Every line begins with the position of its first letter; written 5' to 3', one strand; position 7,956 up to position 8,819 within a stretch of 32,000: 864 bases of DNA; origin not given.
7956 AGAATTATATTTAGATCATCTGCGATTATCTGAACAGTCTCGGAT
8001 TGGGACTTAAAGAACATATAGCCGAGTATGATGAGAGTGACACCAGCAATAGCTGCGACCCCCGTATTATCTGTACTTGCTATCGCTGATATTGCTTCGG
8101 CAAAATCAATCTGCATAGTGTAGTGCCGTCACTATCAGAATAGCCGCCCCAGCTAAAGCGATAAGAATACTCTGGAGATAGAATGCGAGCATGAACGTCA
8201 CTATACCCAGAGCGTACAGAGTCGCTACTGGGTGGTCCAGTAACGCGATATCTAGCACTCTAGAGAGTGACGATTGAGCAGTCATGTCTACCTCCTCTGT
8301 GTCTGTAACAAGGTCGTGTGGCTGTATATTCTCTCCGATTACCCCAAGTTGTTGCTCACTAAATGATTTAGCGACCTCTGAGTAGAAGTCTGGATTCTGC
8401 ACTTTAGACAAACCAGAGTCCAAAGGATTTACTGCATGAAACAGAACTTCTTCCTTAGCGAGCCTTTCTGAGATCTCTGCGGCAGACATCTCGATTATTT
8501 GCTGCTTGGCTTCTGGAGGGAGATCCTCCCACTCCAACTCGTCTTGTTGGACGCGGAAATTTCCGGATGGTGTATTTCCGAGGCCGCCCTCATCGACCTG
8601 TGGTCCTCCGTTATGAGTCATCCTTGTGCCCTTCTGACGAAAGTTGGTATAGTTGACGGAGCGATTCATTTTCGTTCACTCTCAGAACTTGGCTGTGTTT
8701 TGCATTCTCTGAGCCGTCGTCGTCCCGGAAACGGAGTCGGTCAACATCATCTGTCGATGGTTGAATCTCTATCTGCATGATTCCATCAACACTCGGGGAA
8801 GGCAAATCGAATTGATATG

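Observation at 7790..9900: AT-rich island: RHH-led 5-6 gene operon of unknown function ending in two membrane proteins (candidate exclusion/defence or toxin module)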

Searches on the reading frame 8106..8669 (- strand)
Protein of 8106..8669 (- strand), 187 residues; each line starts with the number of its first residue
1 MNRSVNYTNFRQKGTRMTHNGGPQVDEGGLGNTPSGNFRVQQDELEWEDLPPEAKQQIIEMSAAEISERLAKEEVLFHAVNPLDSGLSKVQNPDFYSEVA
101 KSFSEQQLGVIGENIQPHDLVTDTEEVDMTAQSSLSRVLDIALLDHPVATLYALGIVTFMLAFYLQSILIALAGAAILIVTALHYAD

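Call 4: search_protein_families(library=pfam, proteins=[window:8106-8669:-], max_evalue=1)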
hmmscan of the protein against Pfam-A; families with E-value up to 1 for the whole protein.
window:8106-8669:- (187 aa): 0 families

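Call 5: search_protein_families(library=phrogs, proteins=[window:8106-8669:-], max_evalue=0.1)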
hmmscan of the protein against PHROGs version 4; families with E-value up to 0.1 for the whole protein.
window:8106-8669:- (187 aa): 1 family
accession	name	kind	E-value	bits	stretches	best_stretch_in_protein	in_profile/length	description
phrog_17322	-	unknown function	0.062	14.2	1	128-185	5-59/136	-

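Call 6: search_protein_families(library=padloc, proteins=[window:8106-8669:-], max_evalue=1)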
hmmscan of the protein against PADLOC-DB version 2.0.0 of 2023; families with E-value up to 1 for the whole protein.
window:8106-8669:- (187 aa): 0 families

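Call 7: search_protein_families(library=ncbifam, proteins=[window:8106-8669:-], max_evalue=1)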
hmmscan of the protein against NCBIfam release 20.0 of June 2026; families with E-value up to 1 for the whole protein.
window:8106-8669:- (187 aa): 1 family
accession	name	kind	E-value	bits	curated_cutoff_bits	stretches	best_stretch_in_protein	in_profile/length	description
NF041448.1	stress_YjaA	subfamily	0.1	12.7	125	1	57-108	53-103/125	YjaA family stress response protein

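Call 42: find_homologous_proteins(query=A3, max_evalue=0.1)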
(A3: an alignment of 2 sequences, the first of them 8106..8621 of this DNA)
Query A3 (2 sequences) (171 aa, profile of the alignment): 2 proteins with E <= 0.1 among 8000 candidates.
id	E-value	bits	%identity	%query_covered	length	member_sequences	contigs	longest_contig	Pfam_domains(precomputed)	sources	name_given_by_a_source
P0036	4.3e-94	331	53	98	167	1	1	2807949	-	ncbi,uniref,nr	ncbi:hypothetical protein E4P24_02110 [Haloferax sp. AS1]|uniref:hypothetical protein n=1 Tax=Halofe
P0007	4.0e-92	325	92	100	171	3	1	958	-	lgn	-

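Call 65: find_related_loci(query=A3, collection=metagenome_contigs, flank=8000)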
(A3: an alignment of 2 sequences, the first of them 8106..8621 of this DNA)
Query A3 (171 aa) in metagenome_contigs; peptide patterns used: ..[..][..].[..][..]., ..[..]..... (x = any residue, [..] = any of these).
169 stretches matched a pattern, but none encodes a relative of the query by tblastn (E <= 1e-3).

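Call 76: search_dna_similar(query=window:8106-8621:-, collection=plasmids, mode=protein, max_evalue=0.01)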
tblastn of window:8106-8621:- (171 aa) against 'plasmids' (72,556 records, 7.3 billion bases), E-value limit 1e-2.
No match.

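Call 86: predict_structure(alignment_id=A3)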
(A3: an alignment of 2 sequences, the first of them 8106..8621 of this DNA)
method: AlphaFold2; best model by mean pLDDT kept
length: 171 residues; sequences in the alignment: 2
mean_pLDDT: 53.8   pTM: 0.22
mean pLDDT of the five models: 53.8, 50.0, 49.6, 48.0, 47.3
residues with pLDDT >= 90: 0; 70-90: 35; 50-70: 54; < 50: 82
segments of 3 or more residues with pLDDT < 50: 1-28, 57-78, 91-119
pLDDT, mean of each block of 10 residues (from residue 1): 37 37 41 65 60 51 39 45 53 44 38 43 53 67 78 84 79 56
secondary structure, 60 per line:
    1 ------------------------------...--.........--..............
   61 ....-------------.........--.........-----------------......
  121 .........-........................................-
elements in order: H36-44 H47-64 H78-86 H89-97 H115-129 H131-170

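Call 110: find_related_loci(query=A3, collection=viral_contigs, flank=6000)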
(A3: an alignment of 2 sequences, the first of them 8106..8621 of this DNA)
Query A3 (171 aa) in viral_contigs; peptide patterns used: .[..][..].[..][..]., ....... (x = any residue, [..] = any of these).
94 stretches matched a pattern, but none encodes a relative of the query by tblastn (E <= 1e-3).
